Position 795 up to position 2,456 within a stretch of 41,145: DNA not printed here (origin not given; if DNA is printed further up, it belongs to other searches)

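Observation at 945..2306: Soluble PstB-like ABC ATPase with a degenerate signature motif fused to a Cys-based protein phosphatase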

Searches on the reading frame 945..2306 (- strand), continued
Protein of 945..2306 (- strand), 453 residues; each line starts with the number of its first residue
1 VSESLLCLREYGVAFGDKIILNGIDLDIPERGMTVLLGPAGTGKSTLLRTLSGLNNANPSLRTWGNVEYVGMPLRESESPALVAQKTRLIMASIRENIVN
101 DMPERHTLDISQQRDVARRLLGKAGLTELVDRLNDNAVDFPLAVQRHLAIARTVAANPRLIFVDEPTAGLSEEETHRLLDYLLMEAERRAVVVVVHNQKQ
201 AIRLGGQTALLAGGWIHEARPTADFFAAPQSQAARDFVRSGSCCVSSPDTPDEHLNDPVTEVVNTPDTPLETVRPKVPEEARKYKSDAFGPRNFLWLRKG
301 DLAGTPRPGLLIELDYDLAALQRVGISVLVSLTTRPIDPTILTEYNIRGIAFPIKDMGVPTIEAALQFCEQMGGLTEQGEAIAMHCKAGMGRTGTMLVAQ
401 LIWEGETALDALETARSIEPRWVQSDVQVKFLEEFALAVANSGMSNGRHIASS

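Call 8: search_solved_structures(query=window:945-2306:-, max_evalue=0.001, show_alignments=2)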
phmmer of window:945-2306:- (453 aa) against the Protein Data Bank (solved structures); distinct sequences matched with E-value up to 0.001: 464 (the best 60 are shown).
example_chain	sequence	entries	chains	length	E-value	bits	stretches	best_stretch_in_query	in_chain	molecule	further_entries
9k3x_C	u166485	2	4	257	2.7e-21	79.1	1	8-239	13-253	Phosphate import ATP-binding protein PstB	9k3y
9k3s_C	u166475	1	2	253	1.2e-20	77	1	8-238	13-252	Phosphate import ATP-binding protein PstB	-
25xa_A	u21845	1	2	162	8.3e-19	70.9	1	293-437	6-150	Dual specificity protein phosphatase family protein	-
3c41_J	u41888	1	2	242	7.5e-17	64.5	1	11-238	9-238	Amino acid ABC transporter (ArtP)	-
2olj_A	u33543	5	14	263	9.2e-17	64.2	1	10-238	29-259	Amino acid ABC transporter | protein ArtP | ArtP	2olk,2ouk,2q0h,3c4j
4u00_A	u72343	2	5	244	1.2e-16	63.8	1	5-239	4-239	Amino acid ABC transporter, ATP-binding protein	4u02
4f4c_A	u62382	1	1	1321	1.3e-16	63.7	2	20-215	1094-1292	Multidrug resistance protein pgp-1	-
9nfi_A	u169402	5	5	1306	6.6e-15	58.1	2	20-217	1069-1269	Permeability Glycoprotein (P-gp)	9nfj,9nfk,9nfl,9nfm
4yms_J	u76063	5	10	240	2.5e-14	56.2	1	14-238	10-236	ABC-type polar amino acid transport system, ATPase component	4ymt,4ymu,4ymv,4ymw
8zpx_B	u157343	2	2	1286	2.5e-14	56.2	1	17-228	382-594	ABC transporter B family member 1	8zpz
9juj_A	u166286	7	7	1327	2.7e-14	56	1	17-228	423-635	ABC transporter B family member 1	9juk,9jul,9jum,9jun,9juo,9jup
8zq4_B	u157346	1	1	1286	1.7e-13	53.4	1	17-228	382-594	ABC transporter B family member 1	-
9oe1_A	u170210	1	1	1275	3.4e-13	52.4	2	17-203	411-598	ATP-binding cassette, sub-family B (MDR/TAP), member 4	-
9ody_A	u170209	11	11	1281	3.4e-13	52.4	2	17-203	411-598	ATP-binding cassette, sub-family B (MDR/TAP), member 4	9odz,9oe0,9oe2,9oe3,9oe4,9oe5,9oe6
5b57_C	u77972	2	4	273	3.7e-13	52.3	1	13-217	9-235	Hemin import ATP-binding protein HmuV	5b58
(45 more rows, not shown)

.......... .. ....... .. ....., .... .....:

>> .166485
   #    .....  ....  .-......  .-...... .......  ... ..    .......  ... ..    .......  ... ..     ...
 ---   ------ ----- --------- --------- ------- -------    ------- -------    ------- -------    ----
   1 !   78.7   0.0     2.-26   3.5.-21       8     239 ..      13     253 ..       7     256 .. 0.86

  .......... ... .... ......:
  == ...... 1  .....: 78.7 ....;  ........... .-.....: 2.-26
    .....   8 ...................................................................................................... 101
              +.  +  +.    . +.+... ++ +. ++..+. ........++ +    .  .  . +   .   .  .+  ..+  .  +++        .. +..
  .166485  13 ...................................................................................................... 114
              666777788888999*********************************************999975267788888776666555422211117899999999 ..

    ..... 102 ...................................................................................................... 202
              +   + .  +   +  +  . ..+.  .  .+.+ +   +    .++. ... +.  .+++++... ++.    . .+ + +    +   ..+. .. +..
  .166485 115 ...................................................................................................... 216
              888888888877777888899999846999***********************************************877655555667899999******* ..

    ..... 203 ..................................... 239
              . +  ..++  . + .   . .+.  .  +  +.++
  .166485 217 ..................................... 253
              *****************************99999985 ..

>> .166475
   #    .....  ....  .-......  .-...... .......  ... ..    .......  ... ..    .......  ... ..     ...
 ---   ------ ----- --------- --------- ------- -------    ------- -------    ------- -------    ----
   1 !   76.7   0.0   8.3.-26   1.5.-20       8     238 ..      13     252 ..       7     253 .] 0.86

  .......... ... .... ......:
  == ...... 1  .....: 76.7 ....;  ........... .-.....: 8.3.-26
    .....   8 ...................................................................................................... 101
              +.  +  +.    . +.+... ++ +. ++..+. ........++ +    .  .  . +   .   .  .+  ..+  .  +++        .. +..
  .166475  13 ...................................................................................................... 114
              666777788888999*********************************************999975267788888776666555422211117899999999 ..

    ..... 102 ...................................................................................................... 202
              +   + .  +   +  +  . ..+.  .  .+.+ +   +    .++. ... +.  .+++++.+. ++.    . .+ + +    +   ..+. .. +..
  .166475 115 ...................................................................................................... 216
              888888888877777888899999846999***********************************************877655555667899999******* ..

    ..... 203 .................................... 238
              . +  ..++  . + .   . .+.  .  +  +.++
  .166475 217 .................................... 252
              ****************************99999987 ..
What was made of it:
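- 1866..1889 (-): Degenerate signature (C-loop), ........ in place of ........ (res 140-147). HMMER alignment to PstB (call 8).
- Checked: The HMMER alignment to E. coli PstB (9k3x) puts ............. against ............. (call 8).
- The PstB C-terminal tail motif (F..P....DY/F.. .G) is retained (call 8).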

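Call 10: find_encoding_contigs(protein=P0081, flank=8000, max_places=2)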
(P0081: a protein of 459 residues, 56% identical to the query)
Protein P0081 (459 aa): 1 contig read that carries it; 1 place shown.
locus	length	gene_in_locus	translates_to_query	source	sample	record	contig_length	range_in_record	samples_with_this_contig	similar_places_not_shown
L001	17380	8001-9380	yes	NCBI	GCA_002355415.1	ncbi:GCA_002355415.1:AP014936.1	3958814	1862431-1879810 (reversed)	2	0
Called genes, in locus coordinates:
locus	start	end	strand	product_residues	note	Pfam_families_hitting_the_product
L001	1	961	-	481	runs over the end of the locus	PF00989:PAS, PF13426:PAS_9, PF00989:PAS, PF08448:PAS_4, PF13426:PAS_9 (weak), PF08447:PAS_3, PF07568:HisKA_2, PF02518:HATPase_c (weak), +1 more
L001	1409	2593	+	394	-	PF13185:GAF_2, PF01590:GAF, PF07536:HWE_HK (weak), PF07568:HisKA_2, PF13581:HATPase_c_2 (weak)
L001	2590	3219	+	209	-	PF00072:Response_reg, PF03861:ANTAR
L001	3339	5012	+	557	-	PF00072:Response_reg, PF00990:GGDEF, PF00563:EAL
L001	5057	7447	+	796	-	PF13185:GAF_2, PF13492:GAF_3 (weak), PF07536:HWE_HK (weak), PF07568:HisKA_2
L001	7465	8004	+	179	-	PF03029:ATP_bind_1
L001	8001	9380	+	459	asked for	PF00005:ABC_tran, PF13304:AAA_21 (faint), PF22784:PTP-SAK, PF22785:Tc-R-P, PF00782:DSPc, PF22741:PTP-NADK (weak)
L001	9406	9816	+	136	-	-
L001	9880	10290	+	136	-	PF03259:Robl_LC7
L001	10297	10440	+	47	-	-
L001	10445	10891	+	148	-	PF03692:CxxCxxCC (weak)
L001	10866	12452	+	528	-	PF00111:Fer2, PF00970:FAD_binding_6, PF00175:NAD_binding_1, PF01152:Bac_globin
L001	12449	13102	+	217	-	-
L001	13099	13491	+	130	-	PF03259:Robl_LC7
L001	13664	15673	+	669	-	PF00989:PAS (faint), PF08448:PAS_4, PF00512:HisKA, PF02518:HATPase_c, PF00072:Response_reg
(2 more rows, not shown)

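Call 11: find_encoding_contigs(protein=P0065, flank=8000, max_places=2)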
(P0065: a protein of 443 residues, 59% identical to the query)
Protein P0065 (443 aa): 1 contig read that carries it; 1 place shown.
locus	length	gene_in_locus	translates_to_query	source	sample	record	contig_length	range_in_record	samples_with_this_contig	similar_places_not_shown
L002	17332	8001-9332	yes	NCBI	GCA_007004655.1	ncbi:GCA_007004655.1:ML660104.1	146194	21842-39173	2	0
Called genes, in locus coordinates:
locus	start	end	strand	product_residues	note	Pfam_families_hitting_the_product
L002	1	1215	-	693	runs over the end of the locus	-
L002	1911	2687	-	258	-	PF01925:TauE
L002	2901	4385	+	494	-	PF01425:Amidase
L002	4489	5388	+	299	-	PF01149:Fapy_DNA_glyco, PF05833:NFACT_N (weak), PF06831:H2TH, PF06827:zf-FPG_IleRS (weak)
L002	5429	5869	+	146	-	PF10604:Polyketide_cyc2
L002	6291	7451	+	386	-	-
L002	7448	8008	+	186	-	PF03029:ATP_bind_1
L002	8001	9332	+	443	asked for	PF00005:ABC_tran, PF13304:AAA_21 (faint), PF22784:PTP-SAK, PF22785:Tc-R-P, PF00782:DSPc (weak), PF22741:PTP-NADK (weak), PF00102:Y_phosphatase (weak)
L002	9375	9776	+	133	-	-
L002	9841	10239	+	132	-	PF03259:Robl_LC7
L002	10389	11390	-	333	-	PF01965:DJ-1_PfpI, PF00165:HTH_AraC, PF12833:HTH_18, PF00165:HTH_AraC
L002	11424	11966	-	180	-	PF00578:AhpC-TSA, PF08534:Redoxin, PF13905:Thioredoxin_8 (weak)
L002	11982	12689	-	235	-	-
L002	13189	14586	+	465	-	PF01336:tRNA_anti-codon, PF00152:tRNA-synt_2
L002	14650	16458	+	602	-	PF05960:DUF885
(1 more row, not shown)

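Call 28: find_related_loci(query=A1, collection=genome_contigs, flank=6000)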
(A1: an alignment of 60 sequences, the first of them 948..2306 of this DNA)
Query A1 (453 aa) in genome_contigs; peptide patterns used: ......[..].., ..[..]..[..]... (x = any residue, [..] = any of these).
549 stretches matched a pattern; 470 encode a relative of the query (tblastn E <= 1e-3); the best 80 are kept; 80 distinct loci.
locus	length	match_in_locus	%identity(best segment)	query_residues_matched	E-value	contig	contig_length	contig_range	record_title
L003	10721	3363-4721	90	1-453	0e+0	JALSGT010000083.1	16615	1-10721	MAG: Chromatiales bacterium isolate 354-166_maxbin2_scaf2bin.125_VB 354-166_scaffold_3391_c1, whole genome shotgun seque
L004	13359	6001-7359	91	1-453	0e+0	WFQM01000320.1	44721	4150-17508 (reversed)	MAG: Gammaproteobacteria bacterium isolate S013_42 k151_80875, whole genome shotgun sequence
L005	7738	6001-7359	90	1-453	0e+0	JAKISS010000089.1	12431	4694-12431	MAG: Gammaproteobacteria bacterium isolate D96SM.bin.23 NODE_3648_length_12431_cov_62.802585, whole genome shotgun seque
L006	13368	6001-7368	89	1-453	0e+0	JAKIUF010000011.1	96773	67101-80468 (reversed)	MAG: Gammaproteobacteria bacterium isolate D100SM.bin.11 NODE_76_length_96773_cov_5.968173, whole genome shotgun sequenc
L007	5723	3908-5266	87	1-453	0e+0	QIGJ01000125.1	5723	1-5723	MAG: Gammaproteobacteria bacterium isolate SZUA-152 Ga0063293_10023480, whole genome shotgun sequence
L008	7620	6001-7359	80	1-449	0e+0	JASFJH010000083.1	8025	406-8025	MAG: Granulosicoccaceae bacterium isolate D0608S40metaG_Bin_225 D0608S40metaG_FD_scaffold_1061_c1, whole genome shotgun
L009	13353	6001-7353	75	1-448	0e+0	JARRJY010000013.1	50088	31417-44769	MAG: Gammaproteobacteria bacterium isolate Spart_032_MAG scaffold_700, whole genome shotgun sequence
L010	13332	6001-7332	71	1-440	0e+0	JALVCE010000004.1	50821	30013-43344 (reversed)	MAG: Chromatiales bacterium isolate 134-614_metabat1_scaf2bin.009 134-614_scaffold_103_c1, whole genome shotgun sequence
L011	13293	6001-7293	61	1-441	1e-176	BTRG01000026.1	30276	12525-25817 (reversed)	MAG: Gammaproteobacteria bacterium BMS9Abin36 DNA, NODE_326_length_30276, whole genome shotgun sequence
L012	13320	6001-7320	59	1-446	8e-170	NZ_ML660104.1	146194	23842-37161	Exilibacterium tricleocarpae strain R142 Scaffold18, whole genome shotgun sequence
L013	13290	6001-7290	59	3-443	7e-170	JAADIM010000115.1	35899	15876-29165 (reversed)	MAG: Gammaproteobacteria bacterium isolate M_MetaBat.56 contig-127_3056, whole genome shotgun sequence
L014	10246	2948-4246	60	3-446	3e-168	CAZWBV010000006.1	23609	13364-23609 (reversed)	MAG TPA_asm: uncultured Gammaproteobacteria bacterium isolate SRP128015_co4_66 genome assembly, contig: NODE_455_length_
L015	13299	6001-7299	59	3-446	1e-166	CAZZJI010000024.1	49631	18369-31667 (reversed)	MAG TPA_asm: uncultured Gammaproteobacteria bacterium isolate SRP128015_co1_131 genome assembly, contig: NODE_555_length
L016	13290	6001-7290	56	1-439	5e-166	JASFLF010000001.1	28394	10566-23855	MAG: Gammaproteobacteria bacterium isolate D0817M02metaG_sub_Bin_279 D0817M02metaG_FD_scaffold_289_c1, whole genome shot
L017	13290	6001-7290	58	1-435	2e-163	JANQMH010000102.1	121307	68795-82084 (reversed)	MAG: Exilibacterium sp. isolate PL25a_bin.9 k99_4053527, whole genome shotgun sequence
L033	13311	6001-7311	54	2-450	2e-150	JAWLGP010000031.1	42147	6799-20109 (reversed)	MAG: Gammaproteobacteria bacterium isolate 30dZY2.bin.113 NODE_1285_length_42147_cov_19.393717, whole genome shotgun seq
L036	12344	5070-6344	52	5-441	5e-148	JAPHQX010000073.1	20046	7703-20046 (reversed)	MAG: Gammaproteobacteria bacterium isolate N1D-Bin_17 c_000000384325, whole genome shotgun sequence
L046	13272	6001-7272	52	5-440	3e-146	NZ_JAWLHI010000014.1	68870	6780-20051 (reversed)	MAG: Marinobacter sp. isolate 30dZY2.bin.57 NODE_647_length_68870_cov_4.762647, whole genome shotgun sequence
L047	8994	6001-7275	53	3-439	2e-146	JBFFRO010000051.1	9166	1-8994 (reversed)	MAG: Thiohalomonadaceae bacterium isolate Mix_mud21.2022.07.12 k141_634623_length_9166_cov_39.4121, whole genome shotgun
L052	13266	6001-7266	53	4-437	5e-145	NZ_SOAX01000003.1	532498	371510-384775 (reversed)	Halospina denitrificans strain DSM 15505 Ga0244530_103, whole genome shotgun sequence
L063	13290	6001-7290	52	5-446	2e-140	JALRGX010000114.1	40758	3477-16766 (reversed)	MAG: Methylotenera sp. isolate MLJ.18 MLJ_1051691, whole genome shotgun sequence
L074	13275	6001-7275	50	1-437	1e-138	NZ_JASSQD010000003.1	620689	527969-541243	Marinobacter albus strain M216 NODE_3_length_620689_cov_175.132290, whole genome shotgun sequence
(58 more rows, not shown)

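Call 34: predict_structure(alignment_id=A1)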
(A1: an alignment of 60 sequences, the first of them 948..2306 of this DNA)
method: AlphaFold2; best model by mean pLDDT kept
length: 453 residues; sequences in the alignment: 60
mean_pLDDT: 84.9   pTM: 0.65
mean pLDDT of the five models: 84.9, 84.8, 83.8, 83.8, 81.9
residues with pLDDT >= 90: 238; 70-90: 149; 50-70: 40; < 50: 26
segments of 3 or more residues with pLDDT < 50: 257-271, 286-288, 449-453
pLDDT, mean of each block of 10 residues (from residue 1): 82 85 94 93 92 82 89 87 90 95 91 96 95 96 96 95 95 95 97 94 96 92 96 91 81 56 40 67 55 68 70 74 81 86 89 87 94 88 80 91 90 86 89 94 61 32
secondary structure, 60 per line:
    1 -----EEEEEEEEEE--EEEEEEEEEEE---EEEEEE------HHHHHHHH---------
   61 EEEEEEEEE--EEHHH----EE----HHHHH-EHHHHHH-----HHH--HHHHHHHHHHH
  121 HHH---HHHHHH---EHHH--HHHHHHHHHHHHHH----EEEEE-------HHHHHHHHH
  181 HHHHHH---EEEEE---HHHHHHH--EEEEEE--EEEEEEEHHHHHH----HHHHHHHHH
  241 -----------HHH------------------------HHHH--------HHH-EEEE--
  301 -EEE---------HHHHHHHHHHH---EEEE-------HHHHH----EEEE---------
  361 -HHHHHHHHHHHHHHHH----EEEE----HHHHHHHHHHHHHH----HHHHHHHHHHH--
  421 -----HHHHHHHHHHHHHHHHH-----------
elements in order: E6-15 E18-28 E32-37 H44-51 E61-69 H87-91 H94-99 H110-123 H127-132 H142-155 E160-164 H172-186 E190-194 H198-204 E207-212 E215-221 H222-227 H232-240 H279-282 E295-298 E302-304 H314-324 E328-331 H339-343 E348-351 H362-377 E382-385 H390-403 H408-418 H426-442
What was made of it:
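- On Cys-dependent protein-tyrosine/dual-specificity phosphatase superfamily (DUSP23-like): The AF2 secondary-structure pattern is beta-alpha with pLDDT 80-94 (call 34).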

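Call 37: fold_search(model_id=the predicted structure, library=pdb)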
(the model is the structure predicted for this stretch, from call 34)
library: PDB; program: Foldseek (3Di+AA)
matches with E <= 10: 1900; with E <= 0.001: 1484
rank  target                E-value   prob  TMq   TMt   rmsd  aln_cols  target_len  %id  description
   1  9k3s_C                8.8e-20  1.00  0.48  0.86   2.6       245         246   28  Cryo-EM structure of E coli pstSCAB in the catalytic intermediate state (released 2026-02-18)
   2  9k3x_C                7.2e-19  1.00  0.49  0.88   2.3       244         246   28  Cryo-EM structure of E coli pstSCAB in the pretranslocation state (released 2026-02-18)
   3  4u00                  2.6e-16  1.00  0.46  0.83   2.7       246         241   26  Crystal structure of TTHA1159 in complex with ADP (released 2015-05-13)
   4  6xgy_A                3.4e-16  1.00  0.46  0.76   3.0       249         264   20  Crystal structure of E. coli MlaFB ABC transport subunits in the dimeric state (released 2020-07-15)
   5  4yms_A                5.0e-16  1.00  0.46  0.83   3.1       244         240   25  Crystal structure of an amino acid ABC transporter (released 2015-04-22)
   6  2olj_A                5.3e-16  1.00  0.46  0.83   2.9       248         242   25  ABC Protein ArtP in complex with ADP/Mg2+ (released 2008-01-15)
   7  2ouk_B                5.6e-16  1.00  0.45  0.82   2.8       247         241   26  ABC Protein ArtP in complex with Sulphate (released 2008-01-15)
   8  4u02_A                1.1e-15  1.00  0.46  0.83   2.9       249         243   26  Crystal structure of apo-TTHA1159 (released 2015-05-13)
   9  5b58_C                1.3e-15  1.00  0.45  0.76   3.4       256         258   29  Inward-facing conformation of ABC heme importer BhuUV in complex with periplasmic heme binding protein BhuT from Burkh (released 2016-11-23)
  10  6xgz_C                1.9e-15  1.00  0.46  0.76   3.5       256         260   20  Crystal structure of E. coli MlaFB ABC transport subunits in the monomeric state (released 2020-07-15)
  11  3puy_B                2.0e-15  1.00  0.44  0.55   2.8       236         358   22  Crystal Structure of an outward-facing MBP-Maltose transporter complex bound to AMP-PNP after crystal soaking of the p (released 2011-05-18)
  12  6xgz_E                2.1e-15  1.00  0.45  0.76   4.8       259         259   20  Crystal structure of E. coli MlaFB ABC transport subunits in the monomeric state (released 2020-07-15)
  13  9j4r_B                2.4e-15  1.00  0.45  0.59   3.1       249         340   23  Cryo-EM structure of ferric ion importer, FbpBC, from Thermus thermophilus (released 2025-08-13)
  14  3puv_B                2.5e-15  1.00  0.43  0.54   3.2       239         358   21  Crystal Structure of an outward-facing MBP-Maltose transporter complex bound to ADP-VO4 (released 2011-08-10)
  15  2r6g_B                2.6e-15  1.00  0.45  0.54   2.8       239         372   20  The Crystal Structure of the E. coli Maltose Transporter (released 2007-11-27)
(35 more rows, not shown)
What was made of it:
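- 1587..2306 (-): PstB-like ABC nucleotide-binding domain (res 1-240). Foldseek PstB 9k3x TM 0.88 normalised to PstB (call 37).
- Closest known: Soluble, non-transport ABC ATPases that dock on enzyme complexes. Same: PhnK/PhnL appear among the structural matches (call 37).
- Checked: The AF2 model has pLDDT 84.9, and its ABC half superposes on PstB with TM 0.86-0.88 normalised to PstB (calls 34, 37).
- Fold: calls 34, 37.
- Tried and rejected: The Foldseek search of the full-length model was dominated by the ABC half (call 37).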
